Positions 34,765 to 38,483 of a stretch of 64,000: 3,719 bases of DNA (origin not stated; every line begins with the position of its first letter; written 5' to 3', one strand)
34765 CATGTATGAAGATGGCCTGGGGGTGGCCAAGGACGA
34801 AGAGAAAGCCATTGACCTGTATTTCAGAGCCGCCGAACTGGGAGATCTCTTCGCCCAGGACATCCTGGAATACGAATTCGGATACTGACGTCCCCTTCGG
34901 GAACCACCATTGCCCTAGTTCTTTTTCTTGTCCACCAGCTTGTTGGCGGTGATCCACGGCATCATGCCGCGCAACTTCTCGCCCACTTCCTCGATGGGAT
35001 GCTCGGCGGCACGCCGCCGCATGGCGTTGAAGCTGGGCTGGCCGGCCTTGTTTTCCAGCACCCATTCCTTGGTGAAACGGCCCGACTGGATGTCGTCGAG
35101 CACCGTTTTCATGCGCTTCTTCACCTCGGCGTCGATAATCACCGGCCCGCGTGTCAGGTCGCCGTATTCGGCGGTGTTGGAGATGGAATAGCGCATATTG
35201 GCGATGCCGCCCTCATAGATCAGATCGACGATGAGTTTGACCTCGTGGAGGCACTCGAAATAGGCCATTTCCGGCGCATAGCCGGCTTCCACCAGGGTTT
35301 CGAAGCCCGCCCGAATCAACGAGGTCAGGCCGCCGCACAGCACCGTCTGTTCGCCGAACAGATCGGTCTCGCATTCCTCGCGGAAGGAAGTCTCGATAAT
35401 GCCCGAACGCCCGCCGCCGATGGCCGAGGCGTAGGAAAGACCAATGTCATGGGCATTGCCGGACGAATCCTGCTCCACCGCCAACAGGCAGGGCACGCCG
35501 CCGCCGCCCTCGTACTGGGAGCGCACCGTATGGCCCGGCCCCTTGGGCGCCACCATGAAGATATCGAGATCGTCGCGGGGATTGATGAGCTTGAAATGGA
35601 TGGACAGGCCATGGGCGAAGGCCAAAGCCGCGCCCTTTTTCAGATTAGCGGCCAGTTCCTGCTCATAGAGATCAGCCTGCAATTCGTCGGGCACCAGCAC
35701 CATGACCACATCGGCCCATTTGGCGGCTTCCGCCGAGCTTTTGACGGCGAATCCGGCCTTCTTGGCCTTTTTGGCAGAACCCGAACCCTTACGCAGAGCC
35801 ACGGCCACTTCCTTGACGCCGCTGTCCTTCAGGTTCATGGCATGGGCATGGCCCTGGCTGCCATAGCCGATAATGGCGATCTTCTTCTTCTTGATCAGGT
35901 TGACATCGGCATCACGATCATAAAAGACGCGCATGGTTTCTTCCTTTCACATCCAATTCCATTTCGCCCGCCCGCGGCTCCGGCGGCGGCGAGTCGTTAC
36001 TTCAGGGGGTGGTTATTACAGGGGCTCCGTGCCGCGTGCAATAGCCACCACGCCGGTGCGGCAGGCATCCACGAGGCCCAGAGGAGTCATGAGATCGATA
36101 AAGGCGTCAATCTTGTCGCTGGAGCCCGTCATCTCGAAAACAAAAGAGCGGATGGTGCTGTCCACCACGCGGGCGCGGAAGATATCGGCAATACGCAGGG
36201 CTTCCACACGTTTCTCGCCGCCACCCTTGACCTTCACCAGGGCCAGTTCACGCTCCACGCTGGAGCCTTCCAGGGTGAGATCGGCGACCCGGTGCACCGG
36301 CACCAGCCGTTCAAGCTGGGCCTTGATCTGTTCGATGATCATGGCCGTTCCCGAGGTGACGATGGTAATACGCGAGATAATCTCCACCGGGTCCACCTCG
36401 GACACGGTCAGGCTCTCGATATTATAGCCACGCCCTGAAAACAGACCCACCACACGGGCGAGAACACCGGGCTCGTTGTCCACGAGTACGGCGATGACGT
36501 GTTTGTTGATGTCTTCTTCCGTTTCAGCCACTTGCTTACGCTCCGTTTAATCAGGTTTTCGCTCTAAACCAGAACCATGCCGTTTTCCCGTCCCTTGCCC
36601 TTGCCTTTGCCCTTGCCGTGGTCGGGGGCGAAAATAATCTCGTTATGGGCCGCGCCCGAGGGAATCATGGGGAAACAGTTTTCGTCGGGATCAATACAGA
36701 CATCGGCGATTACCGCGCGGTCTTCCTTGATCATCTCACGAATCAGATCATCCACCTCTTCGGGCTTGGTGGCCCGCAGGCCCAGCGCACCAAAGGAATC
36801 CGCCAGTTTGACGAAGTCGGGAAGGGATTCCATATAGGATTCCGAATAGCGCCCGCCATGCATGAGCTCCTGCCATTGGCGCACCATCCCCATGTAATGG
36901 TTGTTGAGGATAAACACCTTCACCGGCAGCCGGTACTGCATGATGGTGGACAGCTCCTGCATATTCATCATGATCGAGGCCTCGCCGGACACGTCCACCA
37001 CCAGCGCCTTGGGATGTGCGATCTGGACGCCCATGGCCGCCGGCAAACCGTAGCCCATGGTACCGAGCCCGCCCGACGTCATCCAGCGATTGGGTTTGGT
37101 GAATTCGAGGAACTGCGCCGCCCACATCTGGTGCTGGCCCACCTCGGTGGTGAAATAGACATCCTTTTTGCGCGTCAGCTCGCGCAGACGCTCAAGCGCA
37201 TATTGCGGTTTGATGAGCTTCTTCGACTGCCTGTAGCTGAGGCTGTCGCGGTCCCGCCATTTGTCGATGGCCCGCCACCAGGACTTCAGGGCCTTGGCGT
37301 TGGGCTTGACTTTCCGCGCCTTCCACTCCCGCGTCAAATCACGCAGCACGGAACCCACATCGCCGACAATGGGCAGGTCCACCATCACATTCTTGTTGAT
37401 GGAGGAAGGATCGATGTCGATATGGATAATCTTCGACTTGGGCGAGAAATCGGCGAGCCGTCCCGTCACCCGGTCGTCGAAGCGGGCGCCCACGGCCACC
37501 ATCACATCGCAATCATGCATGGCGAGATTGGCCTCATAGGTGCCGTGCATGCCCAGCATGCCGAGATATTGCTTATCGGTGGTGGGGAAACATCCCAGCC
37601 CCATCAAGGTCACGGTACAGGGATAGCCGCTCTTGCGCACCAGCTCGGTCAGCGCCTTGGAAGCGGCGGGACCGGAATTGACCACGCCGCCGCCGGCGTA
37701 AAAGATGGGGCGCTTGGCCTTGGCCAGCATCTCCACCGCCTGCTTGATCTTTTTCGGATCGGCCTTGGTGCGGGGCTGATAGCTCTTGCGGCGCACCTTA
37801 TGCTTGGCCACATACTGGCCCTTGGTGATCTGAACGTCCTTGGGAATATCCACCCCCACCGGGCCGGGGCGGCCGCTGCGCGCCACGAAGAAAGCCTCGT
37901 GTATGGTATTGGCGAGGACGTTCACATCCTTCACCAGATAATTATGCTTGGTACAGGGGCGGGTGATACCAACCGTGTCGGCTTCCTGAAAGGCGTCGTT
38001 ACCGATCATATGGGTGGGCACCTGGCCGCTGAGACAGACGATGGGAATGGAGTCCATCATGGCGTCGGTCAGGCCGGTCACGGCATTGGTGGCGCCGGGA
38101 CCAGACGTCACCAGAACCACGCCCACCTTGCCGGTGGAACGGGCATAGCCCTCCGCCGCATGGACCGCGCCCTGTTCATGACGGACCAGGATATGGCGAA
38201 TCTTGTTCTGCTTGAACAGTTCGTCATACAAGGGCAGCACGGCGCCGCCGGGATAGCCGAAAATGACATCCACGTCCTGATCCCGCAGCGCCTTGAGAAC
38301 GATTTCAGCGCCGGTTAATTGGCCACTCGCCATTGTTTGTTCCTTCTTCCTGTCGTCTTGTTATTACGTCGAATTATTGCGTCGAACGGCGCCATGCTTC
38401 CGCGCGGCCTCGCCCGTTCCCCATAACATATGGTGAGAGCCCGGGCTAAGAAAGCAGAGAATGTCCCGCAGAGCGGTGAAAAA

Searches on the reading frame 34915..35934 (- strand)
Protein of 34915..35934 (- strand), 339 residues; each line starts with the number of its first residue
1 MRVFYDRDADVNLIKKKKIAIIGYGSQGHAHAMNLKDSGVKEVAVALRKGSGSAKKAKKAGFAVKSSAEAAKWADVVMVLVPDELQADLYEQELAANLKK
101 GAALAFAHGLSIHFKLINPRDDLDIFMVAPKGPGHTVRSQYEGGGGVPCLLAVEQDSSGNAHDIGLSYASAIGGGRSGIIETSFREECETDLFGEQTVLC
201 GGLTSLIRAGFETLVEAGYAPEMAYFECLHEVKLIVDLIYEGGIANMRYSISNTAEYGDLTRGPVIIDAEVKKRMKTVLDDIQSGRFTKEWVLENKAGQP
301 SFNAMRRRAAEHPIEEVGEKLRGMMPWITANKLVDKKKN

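Call 71: search_protein_families(library=pfam, proteins=[window:34915-35934:-], max_evalue=0.0001)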
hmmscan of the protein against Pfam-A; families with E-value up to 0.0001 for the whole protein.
window:34915-35934:- (339 aa): 5 families
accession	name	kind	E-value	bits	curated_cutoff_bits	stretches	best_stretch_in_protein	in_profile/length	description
PF07991.19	KARI_N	-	2.3e-73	245.6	20.6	1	14-178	2-165/165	Acetohydroxy acid isomeroreductase, NADPH-binding domain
PF01450.25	KARI_C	-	5.4e-68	228.3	29.1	1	184-327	1-144/144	Ketol-acid reductoisomerase, C-terminal domain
PF03807.23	F420_oxidored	-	1e-07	32.9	21.6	1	18-93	1-79/94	NADP oxidoreductase coenzyme F420-dependent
PF02826.25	2-Hacid_dh_C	-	1.4e-07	31.5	25.1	1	11-104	31-123/178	D-isomer specific 2-hydroxyacid dehydrogenase, NAD binding domain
PF03446.21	NAD_binding_2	-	1.9e-06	28.5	21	1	18-104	1-89/161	NAD binding domain of 6-phosphogluconate dehydrogenase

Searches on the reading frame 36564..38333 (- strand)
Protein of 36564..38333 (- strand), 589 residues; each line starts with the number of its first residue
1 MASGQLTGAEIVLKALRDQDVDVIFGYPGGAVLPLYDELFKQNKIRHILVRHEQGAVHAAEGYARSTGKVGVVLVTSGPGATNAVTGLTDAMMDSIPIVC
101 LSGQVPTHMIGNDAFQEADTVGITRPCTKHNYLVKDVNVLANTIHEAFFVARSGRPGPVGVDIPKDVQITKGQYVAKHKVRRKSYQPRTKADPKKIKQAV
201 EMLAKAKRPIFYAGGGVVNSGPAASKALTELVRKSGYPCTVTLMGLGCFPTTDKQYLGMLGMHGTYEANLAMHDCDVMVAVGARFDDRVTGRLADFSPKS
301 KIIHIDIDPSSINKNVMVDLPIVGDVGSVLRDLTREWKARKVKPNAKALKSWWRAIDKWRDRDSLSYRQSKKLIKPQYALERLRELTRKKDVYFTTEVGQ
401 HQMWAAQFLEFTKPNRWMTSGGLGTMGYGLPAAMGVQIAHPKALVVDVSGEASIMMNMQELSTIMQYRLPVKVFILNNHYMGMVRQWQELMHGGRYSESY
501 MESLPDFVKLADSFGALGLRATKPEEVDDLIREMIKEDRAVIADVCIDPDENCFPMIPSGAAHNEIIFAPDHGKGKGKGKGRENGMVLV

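Call 71: search_protein_families(library=pfam, proteins=[window:36564-38333:-], max_evalue=0.0001)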
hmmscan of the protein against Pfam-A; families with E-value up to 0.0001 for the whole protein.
window:36564-38333:- (589 aa): 3 families
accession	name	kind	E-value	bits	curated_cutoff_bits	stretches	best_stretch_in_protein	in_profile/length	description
PF02775.26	TPP_enzyme_C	-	4.6e-52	176.3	21.9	1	398-544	2-150/151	Thiamine pyrophosphate enzyme, C-terminal TPP binding domain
PF00205.28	TPP_enzyme_M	-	3e-49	166.7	30.4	1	196-333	1-137/137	Thiamine pyrophosphate enzyme, central domain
PF02776.23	TPP_enzyme_N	-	4e-42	143.2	26.8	1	7-122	2-118/119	Thiamine pyrophosphate enzyme, N-terminal TPP binding domain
